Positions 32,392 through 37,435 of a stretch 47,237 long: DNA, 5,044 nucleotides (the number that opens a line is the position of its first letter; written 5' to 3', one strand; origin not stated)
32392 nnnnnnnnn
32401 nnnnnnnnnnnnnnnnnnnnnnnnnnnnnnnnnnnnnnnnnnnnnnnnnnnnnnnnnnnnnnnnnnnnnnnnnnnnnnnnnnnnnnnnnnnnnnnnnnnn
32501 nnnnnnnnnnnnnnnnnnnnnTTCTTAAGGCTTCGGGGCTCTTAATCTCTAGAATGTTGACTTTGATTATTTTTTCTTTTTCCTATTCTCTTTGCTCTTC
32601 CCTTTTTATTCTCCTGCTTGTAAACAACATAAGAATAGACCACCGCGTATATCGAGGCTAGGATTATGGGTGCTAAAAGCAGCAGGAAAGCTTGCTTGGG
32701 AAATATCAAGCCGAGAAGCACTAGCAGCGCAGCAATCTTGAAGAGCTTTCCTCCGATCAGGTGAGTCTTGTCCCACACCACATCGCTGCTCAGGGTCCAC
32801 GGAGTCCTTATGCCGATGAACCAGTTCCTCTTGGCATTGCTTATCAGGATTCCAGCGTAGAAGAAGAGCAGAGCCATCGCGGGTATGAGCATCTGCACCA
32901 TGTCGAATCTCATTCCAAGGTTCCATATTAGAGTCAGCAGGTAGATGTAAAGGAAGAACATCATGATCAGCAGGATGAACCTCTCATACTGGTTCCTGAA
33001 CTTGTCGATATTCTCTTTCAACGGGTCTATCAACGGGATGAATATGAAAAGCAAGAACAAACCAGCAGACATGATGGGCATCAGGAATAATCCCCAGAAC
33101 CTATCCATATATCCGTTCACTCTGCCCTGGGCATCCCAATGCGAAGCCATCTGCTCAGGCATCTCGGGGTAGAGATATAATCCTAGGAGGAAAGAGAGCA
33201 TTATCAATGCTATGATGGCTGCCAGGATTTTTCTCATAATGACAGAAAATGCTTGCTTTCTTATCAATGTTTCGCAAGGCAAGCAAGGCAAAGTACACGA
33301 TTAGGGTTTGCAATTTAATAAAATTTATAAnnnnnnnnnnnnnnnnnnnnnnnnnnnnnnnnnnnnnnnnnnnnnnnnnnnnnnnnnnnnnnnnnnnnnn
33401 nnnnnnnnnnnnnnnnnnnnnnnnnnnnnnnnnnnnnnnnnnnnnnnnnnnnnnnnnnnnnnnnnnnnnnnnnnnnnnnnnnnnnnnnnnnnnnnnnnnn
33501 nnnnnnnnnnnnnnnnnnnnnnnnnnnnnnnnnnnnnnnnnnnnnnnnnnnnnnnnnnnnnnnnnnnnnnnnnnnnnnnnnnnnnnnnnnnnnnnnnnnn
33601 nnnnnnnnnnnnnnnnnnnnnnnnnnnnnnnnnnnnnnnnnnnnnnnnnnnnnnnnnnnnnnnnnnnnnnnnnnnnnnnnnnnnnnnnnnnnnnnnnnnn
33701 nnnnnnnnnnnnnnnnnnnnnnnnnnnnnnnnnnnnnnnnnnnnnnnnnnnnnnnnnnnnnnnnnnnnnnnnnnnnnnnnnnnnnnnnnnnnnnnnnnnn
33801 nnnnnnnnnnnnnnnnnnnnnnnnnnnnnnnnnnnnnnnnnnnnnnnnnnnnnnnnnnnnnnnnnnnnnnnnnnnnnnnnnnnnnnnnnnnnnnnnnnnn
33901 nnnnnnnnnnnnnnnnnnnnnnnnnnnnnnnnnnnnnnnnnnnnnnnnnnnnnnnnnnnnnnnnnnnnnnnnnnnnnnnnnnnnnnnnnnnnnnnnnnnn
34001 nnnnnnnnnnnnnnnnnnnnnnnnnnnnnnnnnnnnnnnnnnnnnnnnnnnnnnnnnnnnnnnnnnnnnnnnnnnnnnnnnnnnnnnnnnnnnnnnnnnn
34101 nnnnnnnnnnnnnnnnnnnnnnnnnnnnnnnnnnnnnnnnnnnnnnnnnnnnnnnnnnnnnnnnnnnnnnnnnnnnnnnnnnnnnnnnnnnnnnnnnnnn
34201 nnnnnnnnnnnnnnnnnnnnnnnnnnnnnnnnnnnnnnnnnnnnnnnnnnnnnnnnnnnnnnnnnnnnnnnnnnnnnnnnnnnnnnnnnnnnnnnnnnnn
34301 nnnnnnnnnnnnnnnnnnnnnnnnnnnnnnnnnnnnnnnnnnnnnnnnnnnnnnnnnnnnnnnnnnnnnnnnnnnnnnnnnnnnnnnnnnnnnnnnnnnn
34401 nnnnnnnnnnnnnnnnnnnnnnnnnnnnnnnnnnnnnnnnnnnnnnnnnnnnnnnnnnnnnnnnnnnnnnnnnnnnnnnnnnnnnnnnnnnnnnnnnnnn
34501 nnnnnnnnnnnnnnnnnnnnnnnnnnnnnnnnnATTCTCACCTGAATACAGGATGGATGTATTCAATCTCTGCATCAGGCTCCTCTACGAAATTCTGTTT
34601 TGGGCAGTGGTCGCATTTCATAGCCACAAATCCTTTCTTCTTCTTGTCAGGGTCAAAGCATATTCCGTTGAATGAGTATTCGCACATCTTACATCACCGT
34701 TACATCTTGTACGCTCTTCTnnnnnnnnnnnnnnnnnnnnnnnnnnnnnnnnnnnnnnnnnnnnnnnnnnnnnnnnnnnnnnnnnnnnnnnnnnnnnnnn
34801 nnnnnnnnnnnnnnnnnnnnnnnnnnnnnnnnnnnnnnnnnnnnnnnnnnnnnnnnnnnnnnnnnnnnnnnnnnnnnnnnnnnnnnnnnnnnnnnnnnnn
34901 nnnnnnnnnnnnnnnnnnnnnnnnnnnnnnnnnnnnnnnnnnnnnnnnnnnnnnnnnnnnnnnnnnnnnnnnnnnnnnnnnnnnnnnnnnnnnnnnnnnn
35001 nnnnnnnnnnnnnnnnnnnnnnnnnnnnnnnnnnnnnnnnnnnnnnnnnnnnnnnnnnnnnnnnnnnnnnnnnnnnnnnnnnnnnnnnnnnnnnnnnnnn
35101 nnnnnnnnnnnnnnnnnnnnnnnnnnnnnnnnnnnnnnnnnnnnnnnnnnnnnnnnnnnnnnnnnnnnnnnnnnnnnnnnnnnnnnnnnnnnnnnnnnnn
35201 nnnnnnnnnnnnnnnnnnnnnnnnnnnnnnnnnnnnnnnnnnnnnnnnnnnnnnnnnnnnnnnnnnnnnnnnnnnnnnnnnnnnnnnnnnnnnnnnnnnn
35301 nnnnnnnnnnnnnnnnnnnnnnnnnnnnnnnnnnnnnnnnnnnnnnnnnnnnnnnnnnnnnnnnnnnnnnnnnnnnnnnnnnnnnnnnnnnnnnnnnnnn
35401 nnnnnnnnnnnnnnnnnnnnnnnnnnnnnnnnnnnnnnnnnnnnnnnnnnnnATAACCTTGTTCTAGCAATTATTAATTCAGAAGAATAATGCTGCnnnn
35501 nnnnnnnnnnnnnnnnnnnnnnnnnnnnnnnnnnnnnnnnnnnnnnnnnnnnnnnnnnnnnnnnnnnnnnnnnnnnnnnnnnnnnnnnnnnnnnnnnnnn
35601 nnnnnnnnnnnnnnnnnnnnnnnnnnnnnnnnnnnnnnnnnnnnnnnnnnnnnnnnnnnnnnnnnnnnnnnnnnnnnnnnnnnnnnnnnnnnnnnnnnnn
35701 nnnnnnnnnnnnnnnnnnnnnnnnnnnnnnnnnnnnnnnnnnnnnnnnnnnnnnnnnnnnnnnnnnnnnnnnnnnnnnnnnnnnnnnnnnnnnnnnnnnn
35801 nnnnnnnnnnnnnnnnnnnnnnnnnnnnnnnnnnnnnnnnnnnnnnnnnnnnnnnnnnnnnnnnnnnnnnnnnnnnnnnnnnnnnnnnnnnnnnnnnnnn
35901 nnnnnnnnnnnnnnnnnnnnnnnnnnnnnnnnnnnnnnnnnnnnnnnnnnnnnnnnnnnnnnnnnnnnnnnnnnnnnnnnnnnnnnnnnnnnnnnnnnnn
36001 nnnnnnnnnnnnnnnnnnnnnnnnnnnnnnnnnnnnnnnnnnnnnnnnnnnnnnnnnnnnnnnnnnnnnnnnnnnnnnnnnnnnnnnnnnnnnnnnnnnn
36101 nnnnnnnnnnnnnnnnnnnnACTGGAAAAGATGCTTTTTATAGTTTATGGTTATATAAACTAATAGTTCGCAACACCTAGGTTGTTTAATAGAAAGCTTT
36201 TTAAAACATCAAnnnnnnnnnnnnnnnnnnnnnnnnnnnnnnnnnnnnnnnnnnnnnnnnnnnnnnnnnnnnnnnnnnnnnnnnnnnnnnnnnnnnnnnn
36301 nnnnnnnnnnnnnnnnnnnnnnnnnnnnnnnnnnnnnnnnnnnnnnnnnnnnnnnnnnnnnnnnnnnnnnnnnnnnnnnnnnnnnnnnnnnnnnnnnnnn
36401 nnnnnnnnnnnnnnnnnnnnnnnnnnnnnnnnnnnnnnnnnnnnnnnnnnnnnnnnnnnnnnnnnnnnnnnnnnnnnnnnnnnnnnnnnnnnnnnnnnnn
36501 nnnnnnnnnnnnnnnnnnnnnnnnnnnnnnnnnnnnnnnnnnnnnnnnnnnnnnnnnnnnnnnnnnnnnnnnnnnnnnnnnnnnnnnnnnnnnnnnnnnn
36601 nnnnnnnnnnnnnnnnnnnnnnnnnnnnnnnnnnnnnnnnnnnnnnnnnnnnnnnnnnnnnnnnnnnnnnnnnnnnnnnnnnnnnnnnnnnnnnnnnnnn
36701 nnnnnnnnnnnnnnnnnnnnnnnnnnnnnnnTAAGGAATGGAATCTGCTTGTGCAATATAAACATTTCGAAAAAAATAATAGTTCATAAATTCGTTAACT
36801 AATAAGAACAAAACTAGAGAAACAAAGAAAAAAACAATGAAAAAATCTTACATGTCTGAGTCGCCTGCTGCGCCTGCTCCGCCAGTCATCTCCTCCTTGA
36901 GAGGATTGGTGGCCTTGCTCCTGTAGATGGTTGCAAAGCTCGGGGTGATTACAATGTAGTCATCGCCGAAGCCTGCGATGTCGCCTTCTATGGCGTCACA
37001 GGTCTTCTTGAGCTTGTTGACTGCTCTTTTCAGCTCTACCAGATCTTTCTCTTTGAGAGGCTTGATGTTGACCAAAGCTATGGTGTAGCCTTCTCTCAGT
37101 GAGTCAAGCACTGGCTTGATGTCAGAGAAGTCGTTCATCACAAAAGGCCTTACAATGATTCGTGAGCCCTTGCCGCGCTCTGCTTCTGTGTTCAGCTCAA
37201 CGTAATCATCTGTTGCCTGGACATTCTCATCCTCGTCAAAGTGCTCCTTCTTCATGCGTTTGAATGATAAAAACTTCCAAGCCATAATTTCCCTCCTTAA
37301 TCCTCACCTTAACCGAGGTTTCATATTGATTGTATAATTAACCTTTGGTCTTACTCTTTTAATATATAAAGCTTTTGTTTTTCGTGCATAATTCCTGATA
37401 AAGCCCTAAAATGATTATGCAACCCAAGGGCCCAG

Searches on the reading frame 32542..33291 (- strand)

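Call 17: search_protein_families(library=pfam, proteins=[window:32542-33291:-], max_evalue=0.001)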
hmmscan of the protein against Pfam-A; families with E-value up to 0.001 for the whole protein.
window:32542-33291:- (249 aa): 2 families
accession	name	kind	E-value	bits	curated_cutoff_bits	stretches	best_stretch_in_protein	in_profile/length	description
PF07853.16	DUF1648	-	1.3e-17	63.6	28.7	1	29-74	2-47/49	Domain of unknown function (DUF1648)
PF13630.11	SdpI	-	4.4e-17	62.4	28.2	1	154-220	3-71/71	SdpI/YfhL protein family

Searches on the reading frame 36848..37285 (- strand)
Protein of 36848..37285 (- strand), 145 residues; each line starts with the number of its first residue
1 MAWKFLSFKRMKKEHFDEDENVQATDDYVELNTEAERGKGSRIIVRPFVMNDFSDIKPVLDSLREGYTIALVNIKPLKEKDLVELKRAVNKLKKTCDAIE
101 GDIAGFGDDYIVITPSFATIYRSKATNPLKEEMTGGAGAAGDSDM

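Call 64: search_protein_families(library=pfam, proteins=[window:36848-37285:-], max_evalue=0.001)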
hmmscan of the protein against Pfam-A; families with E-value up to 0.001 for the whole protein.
window:36848-37285:- (145 aa): 1 family
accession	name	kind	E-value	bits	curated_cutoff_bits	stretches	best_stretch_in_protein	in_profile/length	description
PF04472.17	SepF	-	7.3e-10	39.4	27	1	48-118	4-70/72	Cell division protein SepF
